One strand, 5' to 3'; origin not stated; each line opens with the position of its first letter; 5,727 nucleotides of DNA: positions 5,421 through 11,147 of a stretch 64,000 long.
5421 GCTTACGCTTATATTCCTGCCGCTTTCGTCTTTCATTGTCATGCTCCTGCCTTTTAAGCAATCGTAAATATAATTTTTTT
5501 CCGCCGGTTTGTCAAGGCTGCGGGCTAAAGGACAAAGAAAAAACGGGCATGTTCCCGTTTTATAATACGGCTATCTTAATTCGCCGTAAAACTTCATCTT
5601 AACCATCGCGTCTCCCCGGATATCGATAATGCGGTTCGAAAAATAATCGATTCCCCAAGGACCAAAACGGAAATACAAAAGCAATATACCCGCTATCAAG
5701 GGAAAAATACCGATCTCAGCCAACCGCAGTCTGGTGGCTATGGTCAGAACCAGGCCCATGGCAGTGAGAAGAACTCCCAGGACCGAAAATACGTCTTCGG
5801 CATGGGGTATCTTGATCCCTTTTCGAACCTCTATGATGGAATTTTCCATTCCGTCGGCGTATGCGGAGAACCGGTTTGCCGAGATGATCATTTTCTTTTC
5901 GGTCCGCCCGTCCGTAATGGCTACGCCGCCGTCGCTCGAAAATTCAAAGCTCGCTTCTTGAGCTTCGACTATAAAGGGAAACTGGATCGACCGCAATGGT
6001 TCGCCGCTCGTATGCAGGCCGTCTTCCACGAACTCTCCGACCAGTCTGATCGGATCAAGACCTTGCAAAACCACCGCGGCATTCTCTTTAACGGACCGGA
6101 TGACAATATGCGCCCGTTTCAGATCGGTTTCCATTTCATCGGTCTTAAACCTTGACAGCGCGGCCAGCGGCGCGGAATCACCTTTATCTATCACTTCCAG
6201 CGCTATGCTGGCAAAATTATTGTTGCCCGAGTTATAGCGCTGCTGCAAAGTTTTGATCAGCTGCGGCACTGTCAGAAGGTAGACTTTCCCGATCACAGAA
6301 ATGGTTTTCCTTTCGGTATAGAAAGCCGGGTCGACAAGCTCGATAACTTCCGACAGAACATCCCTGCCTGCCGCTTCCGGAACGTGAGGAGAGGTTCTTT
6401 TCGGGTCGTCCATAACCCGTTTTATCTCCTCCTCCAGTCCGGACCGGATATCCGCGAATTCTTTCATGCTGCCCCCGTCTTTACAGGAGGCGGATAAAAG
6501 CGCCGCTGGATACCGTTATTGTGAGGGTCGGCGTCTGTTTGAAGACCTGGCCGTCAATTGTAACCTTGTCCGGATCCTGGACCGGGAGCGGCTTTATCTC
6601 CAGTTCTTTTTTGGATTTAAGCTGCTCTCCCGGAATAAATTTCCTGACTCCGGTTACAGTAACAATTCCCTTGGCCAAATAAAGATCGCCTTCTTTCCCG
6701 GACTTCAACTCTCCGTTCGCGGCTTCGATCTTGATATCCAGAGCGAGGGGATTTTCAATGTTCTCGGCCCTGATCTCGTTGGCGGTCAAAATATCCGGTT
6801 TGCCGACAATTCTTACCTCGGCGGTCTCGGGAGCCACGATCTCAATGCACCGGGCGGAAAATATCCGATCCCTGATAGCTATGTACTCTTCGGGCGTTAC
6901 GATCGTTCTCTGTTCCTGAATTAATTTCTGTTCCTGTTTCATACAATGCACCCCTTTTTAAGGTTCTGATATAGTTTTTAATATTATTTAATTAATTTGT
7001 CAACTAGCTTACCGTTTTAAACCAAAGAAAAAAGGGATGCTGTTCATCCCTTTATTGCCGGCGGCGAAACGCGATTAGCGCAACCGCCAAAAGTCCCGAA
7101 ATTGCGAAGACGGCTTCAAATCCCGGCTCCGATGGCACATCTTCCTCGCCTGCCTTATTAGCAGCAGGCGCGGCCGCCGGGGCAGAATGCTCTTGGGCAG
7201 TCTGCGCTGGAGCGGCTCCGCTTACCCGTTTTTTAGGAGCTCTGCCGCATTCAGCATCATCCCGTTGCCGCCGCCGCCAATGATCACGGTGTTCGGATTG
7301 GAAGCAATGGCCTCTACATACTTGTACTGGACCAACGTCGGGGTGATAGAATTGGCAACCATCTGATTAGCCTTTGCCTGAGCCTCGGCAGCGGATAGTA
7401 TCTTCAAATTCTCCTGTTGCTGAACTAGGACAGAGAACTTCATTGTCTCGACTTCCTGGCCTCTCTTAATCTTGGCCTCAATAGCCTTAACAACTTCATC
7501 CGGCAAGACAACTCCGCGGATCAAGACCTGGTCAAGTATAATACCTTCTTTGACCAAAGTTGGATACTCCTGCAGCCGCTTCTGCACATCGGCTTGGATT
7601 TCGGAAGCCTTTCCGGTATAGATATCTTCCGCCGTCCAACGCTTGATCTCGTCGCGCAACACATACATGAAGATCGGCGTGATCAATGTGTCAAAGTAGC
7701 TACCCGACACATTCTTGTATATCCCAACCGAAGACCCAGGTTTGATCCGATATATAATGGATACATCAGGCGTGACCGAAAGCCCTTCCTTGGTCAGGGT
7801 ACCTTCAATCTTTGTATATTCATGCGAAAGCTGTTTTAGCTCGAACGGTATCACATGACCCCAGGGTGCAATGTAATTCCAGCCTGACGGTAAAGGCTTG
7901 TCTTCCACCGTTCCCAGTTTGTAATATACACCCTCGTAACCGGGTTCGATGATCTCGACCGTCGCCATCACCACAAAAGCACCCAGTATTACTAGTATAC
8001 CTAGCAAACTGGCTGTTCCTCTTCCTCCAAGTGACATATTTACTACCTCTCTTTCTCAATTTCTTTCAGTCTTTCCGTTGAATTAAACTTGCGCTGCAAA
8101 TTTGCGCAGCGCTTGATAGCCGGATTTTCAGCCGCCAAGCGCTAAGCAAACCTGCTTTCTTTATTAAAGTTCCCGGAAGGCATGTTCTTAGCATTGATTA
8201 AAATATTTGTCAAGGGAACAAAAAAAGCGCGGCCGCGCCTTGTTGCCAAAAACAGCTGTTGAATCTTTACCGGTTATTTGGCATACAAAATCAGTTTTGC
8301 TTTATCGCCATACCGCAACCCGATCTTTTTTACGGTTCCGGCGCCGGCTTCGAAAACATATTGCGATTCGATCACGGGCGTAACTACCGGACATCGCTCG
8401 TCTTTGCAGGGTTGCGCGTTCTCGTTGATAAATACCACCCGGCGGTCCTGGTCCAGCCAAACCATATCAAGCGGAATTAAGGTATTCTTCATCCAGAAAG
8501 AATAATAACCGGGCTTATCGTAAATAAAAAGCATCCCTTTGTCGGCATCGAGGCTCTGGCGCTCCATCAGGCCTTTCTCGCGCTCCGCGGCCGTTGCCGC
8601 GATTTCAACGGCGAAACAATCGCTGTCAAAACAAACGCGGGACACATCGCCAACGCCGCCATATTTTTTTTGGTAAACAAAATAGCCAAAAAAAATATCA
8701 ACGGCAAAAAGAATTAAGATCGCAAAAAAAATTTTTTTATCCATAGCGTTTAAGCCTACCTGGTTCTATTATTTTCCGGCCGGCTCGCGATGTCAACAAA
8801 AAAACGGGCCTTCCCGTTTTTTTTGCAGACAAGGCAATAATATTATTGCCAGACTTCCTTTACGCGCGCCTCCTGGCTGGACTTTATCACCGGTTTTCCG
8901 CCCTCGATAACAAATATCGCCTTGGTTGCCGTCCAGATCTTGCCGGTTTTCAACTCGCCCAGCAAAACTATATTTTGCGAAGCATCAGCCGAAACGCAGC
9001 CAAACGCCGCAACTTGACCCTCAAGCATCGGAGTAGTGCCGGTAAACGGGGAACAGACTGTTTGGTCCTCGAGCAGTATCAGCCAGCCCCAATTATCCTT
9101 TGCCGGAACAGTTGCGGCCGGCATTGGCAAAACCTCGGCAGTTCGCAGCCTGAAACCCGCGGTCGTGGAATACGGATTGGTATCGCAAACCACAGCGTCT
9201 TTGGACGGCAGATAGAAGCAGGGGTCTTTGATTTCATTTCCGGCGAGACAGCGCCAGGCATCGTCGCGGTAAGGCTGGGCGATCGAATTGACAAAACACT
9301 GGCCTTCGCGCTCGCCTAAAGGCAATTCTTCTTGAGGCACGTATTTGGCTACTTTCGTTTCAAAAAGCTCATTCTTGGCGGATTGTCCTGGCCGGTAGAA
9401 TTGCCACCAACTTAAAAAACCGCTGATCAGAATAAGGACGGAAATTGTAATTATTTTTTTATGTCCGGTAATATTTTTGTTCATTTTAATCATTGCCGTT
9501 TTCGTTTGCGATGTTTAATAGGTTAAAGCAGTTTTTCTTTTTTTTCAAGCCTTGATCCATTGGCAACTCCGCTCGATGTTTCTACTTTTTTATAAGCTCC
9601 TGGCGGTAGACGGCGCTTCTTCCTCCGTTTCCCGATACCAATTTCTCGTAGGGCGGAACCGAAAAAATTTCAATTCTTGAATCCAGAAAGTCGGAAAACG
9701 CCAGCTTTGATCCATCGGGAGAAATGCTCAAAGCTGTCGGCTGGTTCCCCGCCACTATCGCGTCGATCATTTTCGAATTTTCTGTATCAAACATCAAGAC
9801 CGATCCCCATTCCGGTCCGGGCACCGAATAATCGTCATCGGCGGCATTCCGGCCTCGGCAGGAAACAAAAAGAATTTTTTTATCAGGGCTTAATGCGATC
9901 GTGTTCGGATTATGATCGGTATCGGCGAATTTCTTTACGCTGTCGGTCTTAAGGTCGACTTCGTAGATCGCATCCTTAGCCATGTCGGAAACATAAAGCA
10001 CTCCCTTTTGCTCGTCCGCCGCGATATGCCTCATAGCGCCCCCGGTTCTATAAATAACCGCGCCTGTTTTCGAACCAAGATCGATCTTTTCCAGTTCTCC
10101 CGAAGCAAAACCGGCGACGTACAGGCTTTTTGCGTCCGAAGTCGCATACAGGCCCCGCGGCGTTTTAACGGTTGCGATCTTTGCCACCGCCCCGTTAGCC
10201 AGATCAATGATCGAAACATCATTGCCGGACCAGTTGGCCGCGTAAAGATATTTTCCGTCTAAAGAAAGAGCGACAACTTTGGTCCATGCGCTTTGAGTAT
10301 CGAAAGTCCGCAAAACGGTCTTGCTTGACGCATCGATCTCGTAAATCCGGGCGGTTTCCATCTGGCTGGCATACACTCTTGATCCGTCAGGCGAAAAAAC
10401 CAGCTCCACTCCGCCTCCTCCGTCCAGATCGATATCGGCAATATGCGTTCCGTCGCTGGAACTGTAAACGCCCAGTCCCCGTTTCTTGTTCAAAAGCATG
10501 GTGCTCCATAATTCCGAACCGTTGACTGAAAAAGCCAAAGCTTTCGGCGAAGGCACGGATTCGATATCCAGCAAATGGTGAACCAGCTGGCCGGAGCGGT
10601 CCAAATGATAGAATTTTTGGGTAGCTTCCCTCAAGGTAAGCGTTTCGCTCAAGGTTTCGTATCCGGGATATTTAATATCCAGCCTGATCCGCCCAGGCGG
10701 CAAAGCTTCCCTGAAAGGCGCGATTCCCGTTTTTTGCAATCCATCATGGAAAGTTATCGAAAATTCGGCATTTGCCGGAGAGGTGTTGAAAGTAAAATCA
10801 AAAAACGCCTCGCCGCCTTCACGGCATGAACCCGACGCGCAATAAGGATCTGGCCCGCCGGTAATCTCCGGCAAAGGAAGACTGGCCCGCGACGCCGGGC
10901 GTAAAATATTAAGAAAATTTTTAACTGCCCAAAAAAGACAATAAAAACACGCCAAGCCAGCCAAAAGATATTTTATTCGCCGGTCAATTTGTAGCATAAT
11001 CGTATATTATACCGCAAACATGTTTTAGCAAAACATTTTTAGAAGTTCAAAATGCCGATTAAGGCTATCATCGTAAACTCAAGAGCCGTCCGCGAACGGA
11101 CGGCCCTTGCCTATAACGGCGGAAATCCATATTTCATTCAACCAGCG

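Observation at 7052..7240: SPFH/band-7 protein with a hidden PGF-CTERM-like sorting signal revealed by a homopolymer frameshift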

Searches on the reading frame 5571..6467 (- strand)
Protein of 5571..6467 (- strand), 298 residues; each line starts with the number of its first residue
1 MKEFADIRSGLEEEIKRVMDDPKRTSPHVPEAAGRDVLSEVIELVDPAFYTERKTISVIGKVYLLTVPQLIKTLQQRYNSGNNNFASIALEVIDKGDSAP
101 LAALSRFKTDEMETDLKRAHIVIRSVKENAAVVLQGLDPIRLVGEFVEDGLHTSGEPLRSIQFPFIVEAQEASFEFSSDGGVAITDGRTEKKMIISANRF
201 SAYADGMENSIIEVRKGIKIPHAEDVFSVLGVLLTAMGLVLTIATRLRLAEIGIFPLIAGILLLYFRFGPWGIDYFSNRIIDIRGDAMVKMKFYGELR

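Call 11: search_protein_families(library=pfam, proteins=[window:5571-6467:-], max_evalue=0.001)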
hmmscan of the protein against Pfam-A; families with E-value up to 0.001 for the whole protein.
window:5571-6467:- (298 aa): 0 families

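Call 59: search_protein_families(library=ncbifam, proteins=[window:5571-6467:-], max_evalue=0.01)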
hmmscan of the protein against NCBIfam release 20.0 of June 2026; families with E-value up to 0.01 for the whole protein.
window:5571-6467:- (298 aa): 0 families

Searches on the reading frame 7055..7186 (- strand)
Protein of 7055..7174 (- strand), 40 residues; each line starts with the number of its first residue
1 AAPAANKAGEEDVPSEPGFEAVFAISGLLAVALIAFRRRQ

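Call 9: search_protein_families(library=ncbifam, proteins=[window:7055-7174:-], max_evalue=10)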
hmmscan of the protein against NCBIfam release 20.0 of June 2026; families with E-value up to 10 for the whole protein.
seq(40 aa): 8 families
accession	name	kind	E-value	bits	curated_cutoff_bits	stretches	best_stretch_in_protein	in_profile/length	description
TIGR04126.1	PGF_CTERM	domain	3.7e-06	26.5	24.5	1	17-39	6-28/28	PGF-CTERM sorting domain-containing protein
NF045529.2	Heimdall-CTERM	domain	0.00023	21.4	24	1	17-39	3-23/26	Heimdall-CTERM domain-containing surface protein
NF041431.1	S_layer_MEMAR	equivalog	0.002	16.6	600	1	5-38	785-818/819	MEMAR_RS02690 family S-layer glycoprotein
NF041335.1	surf_glcprot_Halo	equivalog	0.034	12.2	1100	1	6-38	829-861/862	ArtA-dependent S-layer glycoprotein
TIGR04216.1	halo_surf_glyco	exception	0.11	10.6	400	1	12-38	757-783/784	HVO_2072 family ArtA-dependent S-layer glycoprotein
TIGR03901.2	MYXO-CTERM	domain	0.12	12.8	20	1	22-39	17-32/34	MYXO-CTERM sorting domain-containing protein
NF033507.3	Loki-CTERM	subfamily_domain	0.12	12.7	19.9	1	17-39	2-23/27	Loki-CTERM sorting domain-containing protein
TIGR04281.1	peripla_PGF_1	equivalog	0.23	10.6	325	1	8-39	299-330/330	PGF-CTERM-anchored ABC transporter substrate-binding protein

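Call 10: search_protein_families(library=pfam, proteins=[window:7055-7174:-], max_evalue=10)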
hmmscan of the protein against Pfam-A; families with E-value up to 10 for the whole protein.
seq(40 aa): 1 family
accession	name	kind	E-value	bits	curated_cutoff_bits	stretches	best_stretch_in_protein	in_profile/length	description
PF18204.6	PGF-CTERM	-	5.2e-09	36.2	18.8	1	17-38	2-23/23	PGF-CTERM motif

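Call 66: find_homologous_proteins(query=A3, max_evalue=10)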
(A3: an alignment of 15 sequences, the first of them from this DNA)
Query A3 (15 sequences) (44 aa, profile of the alignment): 71 proteins with E <= 10 among 810 candidates.
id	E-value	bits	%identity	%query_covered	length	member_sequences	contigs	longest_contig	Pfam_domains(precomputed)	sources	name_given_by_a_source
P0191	9.6e-12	62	74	61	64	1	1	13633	PF18204.7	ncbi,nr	ncbi:MAG: PGF-CTERM sorting domain-containing protein [Methanophagales archaeon]|nr:PGF-CTERM sortin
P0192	1.3e-11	62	68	57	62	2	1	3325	PF18204.7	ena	-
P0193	1.0e-9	55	65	59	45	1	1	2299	PF18204.7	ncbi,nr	ncbi:PGF-CTERM sorting domain-containing protein [bacterium]|nr:PGF-CTERM sorting domain-containing 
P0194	1.7e-9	55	63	55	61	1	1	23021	PF18204.7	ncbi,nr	ncbi:hypothetical protein C5S30_06530 [ANME-1 cluster archaeon GoMg4]|nr:hypothetical protein [ANME-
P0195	4.0e-9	54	67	61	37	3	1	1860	PF18204.7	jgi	-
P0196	5.6e-9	53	67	61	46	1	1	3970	PF18204.7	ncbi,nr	ncbi:MAG: PGF-CTERM sorting domain-containing protein [Euryarchaeota archaeon]|nr:PGF-CTERM sorting 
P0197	5.9e-9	53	65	52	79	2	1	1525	PF18204.7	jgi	-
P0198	1.2e-8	52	68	57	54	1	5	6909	PF18204.7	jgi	jgi:PGF-CTERM protein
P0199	1.5e-8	52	70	52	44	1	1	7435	PF18204.7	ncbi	ncbi:hypothetical protein C5S35_13360, partial [Candidatus Methanophagaceae archaeon]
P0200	1.9e-8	51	57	100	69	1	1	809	PF18204.7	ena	-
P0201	2.0e-8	51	66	66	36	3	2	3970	PF18204.7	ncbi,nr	ncbi:PGF-CTERM sorting domain-containing protein [bacterium]|nr:PGF-CTERM sorting domain-containing 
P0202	3.0e-8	51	70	61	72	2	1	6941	PF18204.7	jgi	-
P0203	3.8e-8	50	74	52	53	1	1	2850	PF18204.7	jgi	jgi:PGF-CTERM protein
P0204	4.8e-8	50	70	61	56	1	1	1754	PF18204.7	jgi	-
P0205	4.8e-8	50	57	52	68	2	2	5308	PF18204.7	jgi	jgi:PGF-CTERM protein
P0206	1.1e-7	49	59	61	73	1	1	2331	PF18204.7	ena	-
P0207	1.5e-7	49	73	50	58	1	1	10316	PF18204.7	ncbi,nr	ncbi:MAG: PGF-CTERM sorting domain-containing protein [archaeon]|nr:PGF-CTERM sorting domain-contain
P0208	1.6e-7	48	54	64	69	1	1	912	PF18204.7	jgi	-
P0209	1.9e-7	48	62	59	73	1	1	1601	PF18204.7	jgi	-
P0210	2.3e-7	48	65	52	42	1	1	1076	PF18204.7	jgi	-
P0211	2.5e-7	48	63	55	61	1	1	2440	PF18204.7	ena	-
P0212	2.8e-7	48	64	75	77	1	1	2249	PF18204.7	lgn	-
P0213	5.5e-7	47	63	55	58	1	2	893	PF18204.7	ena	-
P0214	1.0e-6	46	68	50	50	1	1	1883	PF18204.7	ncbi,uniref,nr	ncbi:MAG: PGF-CTERM sorting domain-containing protein [Methanosarcinales archaeon]|uniref:PGF-CTERM 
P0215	1.4e-6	46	71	55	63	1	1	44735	PF18204.7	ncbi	ncbi:MAG: PGF-CTERM sorting domain-containing protein [Halobacteriota archaeon]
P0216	1.5e-6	45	60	68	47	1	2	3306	PF18204.7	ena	-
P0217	2.2e-6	45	67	48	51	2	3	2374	PF18204.7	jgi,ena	jgi:PGF-CTERM protein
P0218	2.5e-6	45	48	91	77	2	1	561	PF18204.7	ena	-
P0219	2.9e-6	44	71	55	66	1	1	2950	PF18204.7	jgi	-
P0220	3.3e-6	44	46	93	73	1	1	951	PF18204.7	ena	-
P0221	4.2e-6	44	67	61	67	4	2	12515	PF18204.7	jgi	-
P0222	4.7e-6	44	66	66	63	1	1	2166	PF18204.7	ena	-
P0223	5.2e-6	44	52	57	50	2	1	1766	PF18204.7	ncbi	ncbi:MAG: PGF-CTERM sorting domain-containing protein, partial [Methanothrix sp.]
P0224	8.0e-6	43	52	100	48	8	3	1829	PF18204.7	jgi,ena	-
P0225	1.5e-5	42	57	84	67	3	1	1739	PF18204.7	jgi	-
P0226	1.5e-5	42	62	59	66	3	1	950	PF18204.7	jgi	-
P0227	1.9e-5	42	52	57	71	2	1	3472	PF18204.7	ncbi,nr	ncbi:MAG TPA: PGF-CTERM sorting domain-containing protein, partial [Methanothrix soehngenii]|nr:PGF-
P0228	2.9e-5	41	70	52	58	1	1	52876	PF18204.7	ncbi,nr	ncbi:MAG: PGF-CTERM sorting domain-containing protein [Candidatus Pacebacteria bacterium]|nr:PGF-CTE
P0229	4.2e-5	41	54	89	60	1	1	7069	PF18204.7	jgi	jgi:PGF-CTERM protein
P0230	4.7e-5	41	50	80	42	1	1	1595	PF18204.7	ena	-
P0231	5.7e-5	40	63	55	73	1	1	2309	PF18204.7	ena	-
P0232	5.8e-5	40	58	55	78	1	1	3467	PF18204.7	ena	-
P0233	6.1e-5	40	68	48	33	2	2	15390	PF18204.7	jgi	-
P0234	6.7e-5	40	62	48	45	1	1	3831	PF18204.7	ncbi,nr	ncbi:MAG: PGF-CTERM sorting domain-containing protein [Archaeoglobaceae archaeon]|nr:PGF-CTERM sorti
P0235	7.5e-5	40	63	68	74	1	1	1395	PF18204.7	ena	-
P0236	8.3e-5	40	63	68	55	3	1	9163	PF18204.7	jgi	-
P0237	1.4e-4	39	78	52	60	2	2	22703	PF18204.7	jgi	-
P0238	1.5e-4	39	73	50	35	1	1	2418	PF18204.7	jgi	jgi:PGF-CTERM protein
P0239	2.7e-4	38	58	55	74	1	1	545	PF18204.7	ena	-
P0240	4.0e-4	38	78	52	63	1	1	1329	PF18204.7,PF13414.13,PF00515.35,PF13181.13,PF07719.24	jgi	-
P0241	4.2e-4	38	71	55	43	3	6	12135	PF18204.7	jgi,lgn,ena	-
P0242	4.8e-4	37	56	82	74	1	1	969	PF18204.7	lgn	-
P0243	6.4e-4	37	54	77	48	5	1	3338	PF18204.7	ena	-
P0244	8.9e-4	36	83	41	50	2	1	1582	PF18204.7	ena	-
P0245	1.4e-3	36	51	93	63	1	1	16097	PF18204.7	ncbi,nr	ncbi:MAG: PGF-CTERM sorting domain-containing protein [Methanophagales archaeon ANME-1-THS]|nr:MAG: 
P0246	1.7e-3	36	63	61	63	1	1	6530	PF18204.7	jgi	-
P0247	2.0e-3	35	64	50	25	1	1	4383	PF18204.7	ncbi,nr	ncbi:MAG: PGF-CTERM sorting domain-containing protein, partial [Candidatus Omnitrophica bacterium]|n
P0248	4.3e-3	34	59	66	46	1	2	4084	PF18204.7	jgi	jgi:PGF-CTERM protein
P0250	1.6e-2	32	65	52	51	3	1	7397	PF18204.7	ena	-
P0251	2.0e-2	32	65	52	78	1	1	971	PF18204.7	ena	-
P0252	2.0e-2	32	67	48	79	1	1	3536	PF18204.7,PF02805.22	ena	-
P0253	3.5e-2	31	64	50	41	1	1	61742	PF18204.7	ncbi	ncbi:PGF-CTERM sorting domain-containing protein [Patescibacteria group bacterium]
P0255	4.6e-2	31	48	70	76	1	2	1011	PF18204.7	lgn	-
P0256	7.0e-2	30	64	57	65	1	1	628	PF18204.7,PF13414.13,PF00515.35,PF13181.13,PF07719.24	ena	-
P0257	3.3e-1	28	65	52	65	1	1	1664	PF18204.7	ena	-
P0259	4.4e-1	28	56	77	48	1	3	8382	PF18204.7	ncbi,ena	-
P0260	1.1e+0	27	68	50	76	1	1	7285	PF18204.7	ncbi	ncbi:MAG: PGF-CTERM sorting domain-containing protein, partial [Archaeoglobaceae archaeon]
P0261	1.4e+0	26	-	-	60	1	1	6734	PF18204.7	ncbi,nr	ncbi:MAG: PGF-CTERM sorting domain-containing protein, partial [Archaeoglobaceae archaeon]|nr:PGF-CT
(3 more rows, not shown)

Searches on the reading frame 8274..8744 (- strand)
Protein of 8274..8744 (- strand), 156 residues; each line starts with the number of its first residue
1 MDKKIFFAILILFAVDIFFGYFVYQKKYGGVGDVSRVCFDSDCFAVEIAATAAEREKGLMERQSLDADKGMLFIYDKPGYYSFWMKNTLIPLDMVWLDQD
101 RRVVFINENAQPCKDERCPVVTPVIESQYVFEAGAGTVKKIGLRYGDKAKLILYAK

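Call 11: search_protein_families(library=pfam, proteins=[window:8274-8744:-], max_evalue=0.001)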
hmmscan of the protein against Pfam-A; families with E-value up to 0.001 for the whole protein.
window:8274-8744:- (156 aa): 1 family
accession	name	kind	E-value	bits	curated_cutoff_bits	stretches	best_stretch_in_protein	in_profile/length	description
PF02643.20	DUF192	-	1.3e-32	112.2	27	1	44-149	1-94/96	Uncharacterized ACR, COG1430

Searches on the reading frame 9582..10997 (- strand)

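Call 11: search_protein_families(library=pfam, proteins=[window:9582-10997:-], max_evalue=0.001)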
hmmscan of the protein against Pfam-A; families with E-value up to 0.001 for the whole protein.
window:9582-10997:- (471 aa): 13 families
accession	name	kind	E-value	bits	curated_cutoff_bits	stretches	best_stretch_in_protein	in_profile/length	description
PF10282.15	Lactonase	-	1.4e-11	44.7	21.7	2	202-285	45-298/344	Lactonase, 7-bladed beta-propeller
PF25174.1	Beta-prop_THOC3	-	6.7e-10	38.8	305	1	154-273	8-124/272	THOC3 beta-propeller domain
PF08450.18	SGL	-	9.7e-09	35.6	26.3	0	341-378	114-150/246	SMP-30/Gluconolactonase/LRE-like region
PF21959.2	DUF6923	-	2.1e-07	31.4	27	1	201-284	94-177/234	Repeat of unknown function (DUF6923)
PF23414.1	Beta-prop_EML_2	-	9.4e-07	28.9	90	0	348-462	26-126/266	Echinoderm microtubule-associated protein second beta-propeller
PF21783.3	YNCE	-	8e-06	25.8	27.1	1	199-381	117-303/339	YNCE-like beta-propeller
PF01731.26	Arylesterase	-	8.1e-06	26.4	21.3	0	353-379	45-71/86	Arylesterase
PF07676.18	PD40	-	3.5e-05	24.1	20.9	0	424-442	15-34/38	WD40-like Beta Propeller Repeat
PF23749.1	DUF7165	-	6.9e-05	22.3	26.7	0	405-449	94-136/442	Domain of unknown function (DUF7165)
PF24684.1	Vgb_lyase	-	9e-05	21.9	50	1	161-378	66-281/290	Virginiamycin B lyase family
PF08308.17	PEGA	-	0.0001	22.5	20.8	1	88-131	20-66/71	PEGA domain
PF03088.22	Str_synth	-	0.00011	22.7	25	0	338-379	33-74/89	Strictosidine synthase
PF24814.1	WD40_Prp19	-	0.0002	20.9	320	0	199-278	141-218/281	Prp19 WD40 domain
